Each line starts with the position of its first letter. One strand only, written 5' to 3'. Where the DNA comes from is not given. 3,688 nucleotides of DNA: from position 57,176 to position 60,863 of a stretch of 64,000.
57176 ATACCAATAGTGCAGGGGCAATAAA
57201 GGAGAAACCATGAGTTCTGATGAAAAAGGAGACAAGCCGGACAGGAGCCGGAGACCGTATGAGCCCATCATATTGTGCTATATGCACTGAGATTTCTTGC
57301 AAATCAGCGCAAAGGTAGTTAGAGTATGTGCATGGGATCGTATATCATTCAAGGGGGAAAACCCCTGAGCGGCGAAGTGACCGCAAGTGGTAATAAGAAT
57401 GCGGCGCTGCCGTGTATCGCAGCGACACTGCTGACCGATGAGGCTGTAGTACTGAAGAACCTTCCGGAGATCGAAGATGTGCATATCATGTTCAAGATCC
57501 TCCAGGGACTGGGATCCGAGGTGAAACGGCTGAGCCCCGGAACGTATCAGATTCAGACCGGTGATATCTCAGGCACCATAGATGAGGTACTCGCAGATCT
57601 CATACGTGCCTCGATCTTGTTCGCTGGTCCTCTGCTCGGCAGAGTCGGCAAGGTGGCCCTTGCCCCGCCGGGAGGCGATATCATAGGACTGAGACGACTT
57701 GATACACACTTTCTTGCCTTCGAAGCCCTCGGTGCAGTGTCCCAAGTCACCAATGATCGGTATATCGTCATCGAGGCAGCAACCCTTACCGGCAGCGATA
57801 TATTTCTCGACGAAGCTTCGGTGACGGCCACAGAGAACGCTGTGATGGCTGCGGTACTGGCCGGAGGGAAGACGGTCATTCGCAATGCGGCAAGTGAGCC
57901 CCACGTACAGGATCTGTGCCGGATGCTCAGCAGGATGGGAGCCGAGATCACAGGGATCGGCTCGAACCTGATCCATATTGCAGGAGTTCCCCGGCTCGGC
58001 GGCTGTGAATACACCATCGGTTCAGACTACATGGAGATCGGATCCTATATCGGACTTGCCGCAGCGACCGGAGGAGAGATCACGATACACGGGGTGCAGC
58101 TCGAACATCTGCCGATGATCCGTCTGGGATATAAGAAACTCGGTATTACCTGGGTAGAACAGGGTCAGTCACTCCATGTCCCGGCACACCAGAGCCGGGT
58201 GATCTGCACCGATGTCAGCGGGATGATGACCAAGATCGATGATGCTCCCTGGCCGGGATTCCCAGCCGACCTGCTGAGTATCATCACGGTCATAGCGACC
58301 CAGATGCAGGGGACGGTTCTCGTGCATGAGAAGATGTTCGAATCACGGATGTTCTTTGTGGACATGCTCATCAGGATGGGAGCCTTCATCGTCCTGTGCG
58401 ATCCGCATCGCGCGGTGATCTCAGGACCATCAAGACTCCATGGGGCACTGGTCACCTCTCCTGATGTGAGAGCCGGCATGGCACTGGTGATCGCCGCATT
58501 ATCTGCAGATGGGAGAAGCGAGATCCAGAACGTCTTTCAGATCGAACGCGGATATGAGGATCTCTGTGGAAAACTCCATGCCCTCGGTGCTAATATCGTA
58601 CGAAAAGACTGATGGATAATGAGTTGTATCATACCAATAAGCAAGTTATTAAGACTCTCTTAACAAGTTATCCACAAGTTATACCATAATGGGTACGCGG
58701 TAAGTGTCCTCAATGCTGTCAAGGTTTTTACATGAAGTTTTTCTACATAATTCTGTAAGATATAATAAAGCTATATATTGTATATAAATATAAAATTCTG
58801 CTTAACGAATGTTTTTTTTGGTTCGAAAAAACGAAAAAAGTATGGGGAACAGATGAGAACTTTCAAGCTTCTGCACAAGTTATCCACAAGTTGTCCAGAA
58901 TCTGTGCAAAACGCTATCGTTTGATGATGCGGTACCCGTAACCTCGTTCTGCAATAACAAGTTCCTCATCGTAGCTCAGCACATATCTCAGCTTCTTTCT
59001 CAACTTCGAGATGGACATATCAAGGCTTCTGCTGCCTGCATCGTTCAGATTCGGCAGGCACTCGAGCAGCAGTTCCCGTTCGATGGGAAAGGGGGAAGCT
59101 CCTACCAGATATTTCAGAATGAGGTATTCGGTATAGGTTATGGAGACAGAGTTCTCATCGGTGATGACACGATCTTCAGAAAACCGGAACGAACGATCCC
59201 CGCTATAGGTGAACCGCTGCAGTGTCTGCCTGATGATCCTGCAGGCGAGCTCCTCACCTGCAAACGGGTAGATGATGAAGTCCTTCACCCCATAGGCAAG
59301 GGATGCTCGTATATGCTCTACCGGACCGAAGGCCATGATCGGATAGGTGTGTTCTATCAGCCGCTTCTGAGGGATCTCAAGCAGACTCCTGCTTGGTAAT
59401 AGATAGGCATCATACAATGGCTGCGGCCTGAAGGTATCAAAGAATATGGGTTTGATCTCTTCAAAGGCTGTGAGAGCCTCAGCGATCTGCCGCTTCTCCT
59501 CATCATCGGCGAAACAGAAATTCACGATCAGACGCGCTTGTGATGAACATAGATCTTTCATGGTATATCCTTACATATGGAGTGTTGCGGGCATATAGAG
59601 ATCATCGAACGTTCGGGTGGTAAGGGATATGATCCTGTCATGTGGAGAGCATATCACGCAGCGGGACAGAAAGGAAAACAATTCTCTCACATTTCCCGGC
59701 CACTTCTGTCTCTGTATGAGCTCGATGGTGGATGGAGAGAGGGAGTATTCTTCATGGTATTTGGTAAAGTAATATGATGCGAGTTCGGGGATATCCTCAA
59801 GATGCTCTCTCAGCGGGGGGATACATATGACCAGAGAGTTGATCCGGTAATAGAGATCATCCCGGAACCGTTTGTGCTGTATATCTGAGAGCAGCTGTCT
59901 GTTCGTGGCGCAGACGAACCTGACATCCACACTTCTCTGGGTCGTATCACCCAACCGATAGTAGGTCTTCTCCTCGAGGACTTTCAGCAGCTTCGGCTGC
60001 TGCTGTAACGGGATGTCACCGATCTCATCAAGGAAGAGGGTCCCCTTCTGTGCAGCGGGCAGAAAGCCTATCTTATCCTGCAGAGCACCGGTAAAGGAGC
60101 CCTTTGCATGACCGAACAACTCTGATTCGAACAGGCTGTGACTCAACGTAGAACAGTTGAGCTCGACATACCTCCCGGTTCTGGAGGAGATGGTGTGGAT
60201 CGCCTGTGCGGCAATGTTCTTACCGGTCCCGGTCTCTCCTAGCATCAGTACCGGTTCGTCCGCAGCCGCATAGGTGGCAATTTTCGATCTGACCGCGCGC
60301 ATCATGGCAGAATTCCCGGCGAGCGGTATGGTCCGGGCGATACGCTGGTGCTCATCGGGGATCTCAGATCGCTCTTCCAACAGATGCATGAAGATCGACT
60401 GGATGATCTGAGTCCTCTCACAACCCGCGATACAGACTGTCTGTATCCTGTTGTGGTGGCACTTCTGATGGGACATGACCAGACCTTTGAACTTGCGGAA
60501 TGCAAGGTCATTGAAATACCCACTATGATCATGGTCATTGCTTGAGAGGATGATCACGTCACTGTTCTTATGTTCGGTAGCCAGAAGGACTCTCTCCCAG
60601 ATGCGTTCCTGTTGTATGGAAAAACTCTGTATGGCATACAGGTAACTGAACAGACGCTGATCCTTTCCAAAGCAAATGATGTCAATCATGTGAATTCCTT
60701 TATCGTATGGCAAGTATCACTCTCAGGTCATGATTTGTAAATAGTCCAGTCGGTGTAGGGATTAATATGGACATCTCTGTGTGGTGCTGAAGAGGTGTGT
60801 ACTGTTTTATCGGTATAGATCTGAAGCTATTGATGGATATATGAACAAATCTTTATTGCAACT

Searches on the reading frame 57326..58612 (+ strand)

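Call 67: search_protein_families(library=pfam, proteins=[window:57326-58612:+], max_evalue=0.00001)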
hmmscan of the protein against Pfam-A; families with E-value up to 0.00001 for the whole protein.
window:57326-58612:+ (428 aa): 1 family
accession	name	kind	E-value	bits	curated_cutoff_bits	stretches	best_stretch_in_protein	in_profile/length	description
PF00275.25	EPSP_synthase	-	2.9e-70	237.5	22.8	1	8-417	1-417/417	EPSP synthase (3-phosphoshikimate 1-carboxyvinyltransferase)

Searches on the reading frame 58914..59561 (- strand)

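Call 67: search_protein_families(library=pfam, proteins=[window:58914-59561:-], max_evalue=0.00001)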
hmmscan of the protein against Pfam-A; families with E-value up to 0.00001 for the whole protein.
window:58914-59561:- (215 aa): 1 family
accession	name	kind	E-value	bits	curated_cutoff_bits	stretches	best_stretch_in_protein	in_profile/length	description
PF00486.34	Trans_reg_C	-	3.9e-10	40.1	26.2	1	137-212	2-77/77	Transcriptional regulatory protein, C terminal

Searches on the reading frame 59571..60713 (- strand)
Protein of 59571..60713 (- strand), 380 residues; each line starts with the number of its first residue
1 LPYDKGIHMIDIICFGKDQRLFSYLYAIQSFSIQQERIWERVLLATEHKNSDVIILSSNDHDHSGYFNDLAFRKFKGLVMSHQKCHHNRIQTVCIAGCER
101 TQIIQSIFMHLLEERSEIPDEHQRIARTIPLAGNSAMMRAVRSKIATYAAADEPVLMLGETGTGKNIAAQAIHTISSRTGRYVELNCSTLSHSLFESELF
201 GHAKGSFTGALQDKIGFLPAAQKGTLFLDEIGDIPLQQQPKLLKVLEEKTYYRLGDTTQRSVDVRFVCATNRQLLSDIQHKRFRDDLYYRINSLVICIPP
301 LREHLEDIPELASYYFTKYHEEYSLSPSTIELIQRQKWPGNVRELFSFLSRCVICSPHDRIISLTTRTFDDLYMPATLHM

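Call 67: search_protein_families(library=pfam, proteins=[window:59571-60713:-], max_evalue=0.00001)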
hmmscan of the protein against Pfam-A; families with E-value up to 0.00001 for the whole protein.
window:59571-60713:- (380 aa): 5 families
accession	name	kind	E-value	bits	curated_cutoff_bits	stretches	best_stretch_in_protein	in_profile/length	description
PF00158.32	Sigma54_activat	-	3.5e-60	203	20.2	1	132-296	2-167/168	Sigma-54 interaction domain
PF14532.12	Sigma54_activ_2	-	1.5e-18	67.8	25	1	133-301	2-138/138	Sigma-54 interaction domain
PF25601.1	AAA_lid_14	-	2.8e-12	46.7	27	1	302-361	1-65/87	AAA+ ATPase lid domain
PF07728.20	AAA_5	-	9.2e-08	32.6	22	1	154-274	1-125/139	AAA domain (dynein-related subfamily)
PF00004.35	AAA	-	9e-06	26.6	21.2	0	155-273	1-111/131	ATPase family associated with various cellular activities (AAA)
